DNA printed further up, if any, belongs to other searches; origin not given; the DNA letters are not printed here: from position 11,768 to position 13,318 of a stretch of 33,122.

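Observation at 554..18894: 18-kb co-directional cluster coupling an Opp/Dpp-type importer to modular thioredoxin-fold and binding lipoproteins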

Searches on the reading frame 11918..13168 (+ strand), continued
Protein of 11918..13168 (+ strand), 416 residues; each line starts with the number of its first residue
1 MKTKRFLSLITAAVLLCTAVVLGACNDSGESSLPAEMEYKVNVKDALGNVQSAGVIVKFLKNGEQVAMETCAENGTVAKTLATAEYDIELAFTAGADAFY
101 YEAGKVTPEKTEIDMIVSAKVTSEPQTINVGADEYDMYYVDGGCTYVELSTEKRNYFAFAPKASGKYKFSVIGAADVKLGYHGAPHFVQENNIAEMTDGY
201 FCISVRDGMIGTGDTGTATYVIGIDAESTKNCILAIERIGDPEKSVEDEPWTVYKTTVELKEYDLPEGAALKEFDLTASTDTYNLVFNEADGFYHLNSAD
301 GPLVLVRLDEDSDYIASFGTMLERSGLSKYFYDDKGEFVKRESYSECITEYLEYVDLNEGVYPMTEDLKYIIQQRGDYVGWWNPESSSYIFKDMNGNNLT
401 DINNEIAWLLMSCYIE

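Call 59: search_protein_families(library=pfam, proteins=[P0365, P0381, P0398, P0404, P0413, P0441, P0364], max_evalue=0.001)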
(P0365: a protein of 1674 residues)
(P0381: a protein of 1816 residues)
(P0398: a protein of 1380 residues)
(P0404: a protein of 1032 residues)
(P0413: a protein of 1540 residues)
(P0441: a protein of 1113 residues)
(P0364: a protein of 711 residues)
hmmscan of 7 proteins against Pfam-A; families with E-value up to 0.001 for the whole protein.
P0365 (1674 aa): 8 families
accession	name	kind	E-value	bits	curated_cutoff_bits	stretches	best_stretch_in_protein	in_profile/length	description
PF02369.22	Big_1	-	4.8e-16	59.1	34.9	1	522-576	18-68/93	Bacterial Ig-like domain (group 1)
PF13620.12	CarboxypepD_reg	-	5.4e-11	43.1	32.3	0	527-600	4-71/82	Carboxypeptidase regulatory-like domain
PF08534.16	Redoxin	-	7.1e-06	26.3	26.6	1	146-263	6-136/148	Redoxin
PF09134.16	Invasin_D3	-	9.9e-05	23.2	33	0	620-665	25-68/98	Invasin, domain 3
PF16371.11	MetallophosN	-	0.00029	21.4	35.6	0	623-677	3-56/77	N terminal of Calcineurin-like phosphoesterase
PF24547.1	DUF7601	-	0.00048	21.1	27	0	618-672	21-77/116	Domain of unknown function (DUF7601)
PF13905.12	Thioredoxin_8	-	0.00077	20.2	27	0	169-255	2-94/94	Thioredoxin-like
PF17789.7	MG4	-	0.00083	20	24.7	0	524-574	17-60/95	Macroglobulin domain MG4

P0381 (1816 aa): 6 families
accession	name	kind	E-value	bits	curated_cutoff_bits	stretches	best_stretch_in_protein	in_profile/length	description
PF02369.22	Big_1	-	2.4e-14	53.6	34.9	0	1054-1100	20-70/93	Bacterial Ig-like domain (group 1)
PF13620.12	CarboxypepD_reg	-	3.4e-14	53.4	32.3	3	743-788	4-56/82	Carboxypeptidase regulatory-like domain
PF00578.27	AhpC-TSA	-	4.5e-14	52.9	26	1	144-259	2-122/124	AhpC/TSA family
PF08534.16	Redoxin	-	9.3e-12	45.4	26.6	1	144-267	3-137/148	Redoxin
PF17789.7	MG4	-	2.9e-06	27.9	24.7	0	1055-1102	18-66/95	Macroglobulin domain MG4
PF13905.12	Thioredoxin_8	-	0.00073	20.3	27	0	170-258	2-94/94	Thioredoxin-like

P0398 (1380 aa): 21 families
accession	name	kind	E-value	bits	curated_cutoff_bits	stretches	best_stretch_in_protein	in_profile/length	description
PF13620.12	CarboxypepD_reg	-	8.4e-38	129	32.3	5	767-838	4-77/82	Carboxypeptidase regulatory-like domain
PF02369.22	Big_1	-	7e-35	119.5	34.9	4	851-908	19-83/93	Bacterial Ig-like domain (group 1)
PF17802.7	SpaA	-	3.3e-24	85.3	23.1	2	765-839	3-86/91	Prealbumin-like fold domain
PF17210.9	SdrD_B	-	9.3e-19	68.1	29.7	2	771-823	18-72/112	SdrD B-like domain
PF24025.1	Ig_DR_A0283-like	-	1.2e-17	64.5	27.1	0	763-820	7-67/102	DR_A0283-like, Ig-like domain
PF00578.27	AhpC-TSA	-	3.2e-17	63.1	26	1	132-246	2-121/124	AhpC/TSA family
PF08534.16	Redoxin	-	2.2e-15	57.2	26.6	1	131-252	2-134/148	Redoxin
PF17789.7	MG4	-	3.5e-15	56.4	24.7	0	764-815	17-71/95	Macroglobulin domain MG4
PF09134.16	Invasin_D3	-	4.4e-12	46.8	33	1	765-813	24-78/98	Invasin, domain 3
PF11974.14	bMG3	-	2.6e-10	40.6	34.9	0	772-807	23-59/103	Bacterial alpha-2-macroglobulin MG3 domain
PF16640.11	Big_3_5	-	3e-10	41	35.5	1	1018-1087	13-84/88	Bacterial Ig-like domain (group 3)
PF16842.11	RRM_occluded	-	1.9e-07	31.3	30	0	690-731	27-68/79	Occluded RNA-recognition motif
PF05688.17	BIg21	-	4.8e-07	30.7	27.4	0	511-594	4-91/109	Bacterial Immunoglobulin-like 21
PF21834.1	DUF6894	-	2.3e-06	28.1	24.1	0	935-953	50-68/69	Domain of unknown function (DUF6894)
PF16371.11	MetallophosN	-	2.4e-06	28.1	35.6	0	793-829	21-57/77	N terminal of Calcineurin-like phosphoesterase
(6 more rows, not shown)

P0404 (1032 aa): 5 families
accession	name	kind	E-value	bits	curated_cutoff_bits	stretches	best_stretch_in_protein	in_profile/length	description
PF00578.27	AhpC-TSA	-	5.4e-15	55.9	26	1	160-275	2-122/124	AhpC/TSA family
PF08534.16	Redoxin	-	3e-11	43.8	26.6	1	160-281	3-135/148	Redoxin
PF02369.22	Big_1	-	1.1e-07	32.3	34.9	1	552-611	17-83/93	Bacterial Ig-like domain (group 1)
PF13620.12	CarboxypepD_reg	-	1.8e-07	31.8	32.3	1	559-632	5-82/82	Carboxypeptidase regulatory-like domain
PF13905.12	Thioredoxin_8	-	3.5e-06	27.7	27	1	187-272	3-92/94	Thioredoxin-like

P0413 (1540 aa): 17 families
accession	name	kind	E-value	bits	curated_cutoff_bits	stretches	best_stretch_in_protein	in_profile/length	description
PF13620.12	CarboxypepD_reg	-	2.8e-46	156.2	32.3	7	696-767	4-82/82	Carboxypeptidase regulatory-like domain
PF16371.11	MetallophosN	-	1.5e-32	112.1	35.6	2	699-749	3-53/77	N terminal of Calcineurin-like phosphoesterase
PF02369.22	Big_1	-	1.1e-30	106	34.9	1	692-753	19-92/93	Bacterial Ig-like domain (group 1)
PF17802.7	SpaA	-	1.9e-16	60.4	23.1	0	697-767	6-88/91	Prealbumin-like fold domain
PF23194.1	NOMO_5th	-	6.2e-16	59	27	0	1117-1154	33-71/89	NOMO fifth transthyretin-like domain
PF08534.16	Redoxin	-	2.3e-14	53.9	26.6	1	146-270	2-137/148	Redoxin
PF00578.27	AhpC-TSA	-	8.5e-14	52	26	1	147-261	2-121/124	AhpC/TSA family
PF17210.9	SdrD_B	-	1.4e-13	51.5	29.7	0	537-601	18-84/112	SdrD B-like domain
PF24107.1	DUF7382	-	5.7e-12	45.8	27.4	0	1095-1123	23-51/65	Domain of unknown function (DUF7382)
PF17789.7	MG4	-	3.2e-10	40.5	24.7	0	616-665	18-73/95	Macroglobulin domain MG4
PF15976.11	CooC_C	-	1.4e-09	38.3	29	0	760-812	7-59/93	CS1-pili formation C-terminal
PF05688.17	BIg21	-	2.9e-09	37.9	27.4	0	1009-1065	2-66/109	Bacterial Immunoglobulin-like 21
PF24025.1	Ig_DR_A0283-like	-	9e-07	29.6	27.1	0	49-102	7-59/102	DR_A0283-like, Ig-like domain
PF01835.25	MG2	-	2.6e-06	28.1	32.8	0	929-983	15-70/96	MG2 domain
PF14524.12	Wzt_C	-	7.6e-05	23.2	30.4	0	527-606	47-131/143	Wzt C-terminal domain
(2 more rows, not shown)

P0441 (1113 aa): 10 families
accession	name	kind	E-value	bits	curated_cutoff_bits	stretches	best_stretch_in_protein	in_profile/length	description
PF13620.12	CarboxypepD_reg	-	5e-14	52.9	32.3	2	553-620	5-75/82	Carboxypeptidase regulatory-like domain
PF00578.27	AhpC-TSA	-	8.5e-14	52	26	1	170-283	2-121/124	AhpC/TSA family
PF02369.22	Big_1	-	6e-12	45.9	34.9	1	546-590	17-66/93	Bacterial Ig-like domain (group 1)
PF08534.16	Redoxin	-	1.7e-11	44.5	26.6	1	170-294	3-139/148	Redoxin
PF17802.7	SpaA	-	5.3e-10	39.8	23.1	1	550-623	3-85/91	Prealbumin-like fold domain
PF13905.12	Thioredoxin_8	-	3.4e-08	34.2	27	1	197-283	3-94/94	Thioredoxin-like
PF17789.7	MG4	-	7.4e-06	26.5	24.7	0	553-604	21-74/95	Macroglobulin domain MG4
PF09134.16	Invasin_D3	-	4.5e-05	24.3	33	0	545-596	19-73/98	Invasin, domain 3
PF24107.1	DUF7382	-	8.3e-05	22.8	27.4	0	72-114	19-61/65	Domain of unknown function (DUF7382)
PF00085.26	Thioredoxin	-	0.00032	21.1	23.5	1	190-241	13-64/103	Thioredoxin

P0364 (711 aa): 1 family
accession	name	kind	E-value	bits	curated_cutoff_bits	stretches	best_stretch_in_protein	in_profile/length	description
PF01105.29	EMP24_GP25L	-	0.00052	20.6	25.9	0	612-696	2-86/182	emp24/gp25L/p24 family/GOLD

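Call 61: list_cluster_members(proteins=[P0365, P0381, P0398, P0404, P0413, P0441, P0362, P0366])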
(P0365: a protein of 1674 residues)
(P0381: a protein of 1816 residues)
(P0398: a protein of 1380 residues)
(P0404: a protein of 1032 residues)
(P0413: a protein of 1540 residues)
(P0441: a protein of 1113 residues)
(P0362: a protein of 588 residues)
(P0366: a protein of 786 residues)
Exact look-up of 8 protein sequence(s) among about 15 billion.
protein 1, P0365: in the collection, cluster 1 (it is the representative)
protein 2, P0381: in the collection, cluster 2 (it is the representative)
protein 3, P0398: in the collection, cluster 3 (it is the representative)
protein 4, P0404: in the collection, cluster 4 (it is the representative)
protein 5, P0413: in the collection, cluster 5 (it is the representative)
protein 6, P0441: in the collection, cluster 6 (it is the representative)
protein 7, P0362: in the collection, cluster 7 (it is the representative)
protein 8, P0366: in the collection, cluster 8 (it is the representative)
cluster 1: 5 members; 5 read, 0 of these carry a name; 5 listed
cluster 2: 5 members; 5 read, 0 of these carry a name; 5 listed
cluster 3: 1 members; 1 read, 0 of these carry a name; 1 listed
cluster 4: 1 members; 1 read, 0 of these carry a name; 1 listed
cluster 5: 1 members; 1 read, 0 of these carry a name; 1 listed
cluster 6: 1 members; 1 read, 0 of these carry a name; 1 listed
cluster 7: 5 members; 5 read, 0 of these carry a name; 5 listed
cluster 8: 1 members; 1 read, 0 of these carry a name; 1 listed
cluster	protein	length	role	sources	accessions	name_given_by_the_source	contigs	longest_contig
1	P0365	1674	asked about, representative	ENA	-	-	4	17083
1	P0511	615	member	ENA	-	-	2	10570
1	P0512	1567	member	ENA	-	-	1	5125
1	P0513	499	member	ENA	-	-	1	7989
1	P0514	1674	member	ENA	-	-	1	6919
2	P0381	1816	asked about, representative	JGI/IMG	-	-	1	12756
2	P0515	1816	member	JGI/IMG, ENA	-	-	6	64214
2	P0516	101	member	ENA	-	-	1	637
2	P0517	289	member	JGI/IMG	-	-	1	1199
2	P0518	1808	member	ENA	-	-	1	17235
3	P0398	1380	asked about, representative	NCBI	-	-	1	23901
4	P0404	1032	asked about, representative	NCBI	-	-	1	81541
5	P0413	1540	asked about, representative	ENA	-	-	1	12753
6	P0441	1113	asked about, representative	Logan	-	-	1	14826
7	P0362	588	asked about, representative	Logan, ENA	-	-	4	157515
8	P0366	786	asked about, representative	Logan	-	-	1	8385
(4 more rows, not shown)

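Call 68: search_protein_families(library=pfam, alignment_id=A4, max_evalue=0.0001)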
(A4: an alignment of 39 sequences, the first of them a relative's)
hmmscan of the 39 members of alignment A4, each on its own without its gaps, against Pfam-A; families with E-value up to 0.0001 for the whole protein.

A. member 1, P0365 (1674 aa): 4 families
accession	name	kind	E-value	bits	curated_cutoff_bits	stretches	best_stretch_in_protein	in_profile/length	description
PF02369.22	Big_1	-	4.8e-16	59.1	34.9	1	522-576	18-68/93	Bacterial Ig-like domain (group 1)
PF13620.12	CarboxypepD_reg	-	5.4e-11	43.1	32.3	0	527-600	4-71/82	Carboxypeptidase regulatory-like domain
PF08534.16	Redoxin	-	7.1e-06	26.3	26.6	1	146-263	6-136/148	Redoxin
PF09134.16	Invasin_D3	-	9.9e-05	23.2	33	0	620-665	25-68/98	Invasin, domain 3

B. families by the number of members that match (of 39 scanned): 24 families
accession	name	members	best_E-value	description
PF08534.16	Redoxin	38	7.5e-20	Redoxin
PF00578.27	AhpC-TSA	37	2.9e-18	AhpC/TSA family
PF02369.22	Big_1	35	7e-35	Bacterial Ig-like domain (group 1)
PF13620.12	CarboxypepD_reg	32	2.8e-46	Carboxypeptidase regulatory-like domain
PF13905.12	Thioredoxin_8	27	2.7e-09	Thioredoxin-like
PF17802.7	SpaA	23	3.3e-24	Prealbumin-like fold domain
PF17789.7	MG4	22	3.5e-15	Macroglobulin domain MG4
PF00085.26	Thioredoxin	16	8.9e-07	Thioredoxin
PF24025.1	Ig_DR_A0283-like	14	1.2e-17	DR_A0283-like, Ig-like domain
PF17210.9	SdrD_B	8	9.3e-19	SdrD B-like domain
PF11974.14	bMG3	8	2.6e-10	Bacterial alpha-2-macroglobulin MG3 domain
PF16371.11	MetallophosN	7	1.5e-32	N terminal of Calcineurin-like phosphoesterase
PF09134.16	Invasin_D3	6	4.4e-12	Invasin, domain 3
PF24107.1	DUF7382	6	5.7e-12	Domain of unknown function (DUF7382)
PF05688.17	BIg21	4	2.9e-09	Bacterial Immunoglobulin-like 21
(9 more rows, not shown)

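Call 70: find_encoding_contigs(protein=P0404, flank=10000, max_places=1)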
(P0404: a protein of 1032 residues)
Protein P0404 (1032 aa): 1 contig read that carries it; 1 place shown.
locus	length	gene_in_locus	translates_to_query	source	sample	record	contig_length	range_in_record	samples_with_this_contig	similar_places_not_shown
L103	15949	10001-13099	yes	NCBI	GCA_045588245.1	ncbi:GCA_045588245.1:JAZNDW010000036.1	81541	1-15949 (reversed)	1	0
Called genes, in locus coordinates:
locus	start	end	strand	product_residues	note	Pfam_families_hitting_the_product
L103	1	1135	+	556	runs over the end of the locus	PF00749:tRNA-synt_1c, PF19269:Anticodon_2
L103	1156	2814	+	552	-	PF00749:tRNA-synt_1c, PF03950:tRNA-synt_1c_C, PF20974:tRNA-synt_1c_C2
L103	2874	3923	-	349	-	-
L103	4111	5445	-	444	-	PF02056:Glyco_hydro_4, PF11975:Glyco_hydro_4C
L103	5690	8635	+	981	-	PF00578:AhpC-TSA, PF08534:Redoxin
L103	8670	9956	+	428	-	-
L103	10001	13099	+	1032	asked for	PF02369:Big_1 (faint), PF00578:AhpC-TSA, PF08534:Redoxin, PF13905:Thioredoxin_8 (faint), PF13620:CarboxypepD_reg (weak)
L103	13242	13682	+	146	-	-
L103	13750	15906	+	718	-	-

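Call 71: search_protein_families(library=pfam, proteins=[window:11918-13168:+], max_evalue=1)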
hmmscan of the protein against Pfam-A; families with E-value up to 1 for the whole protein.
window:11918-13168:+ (416 aa): 0 families
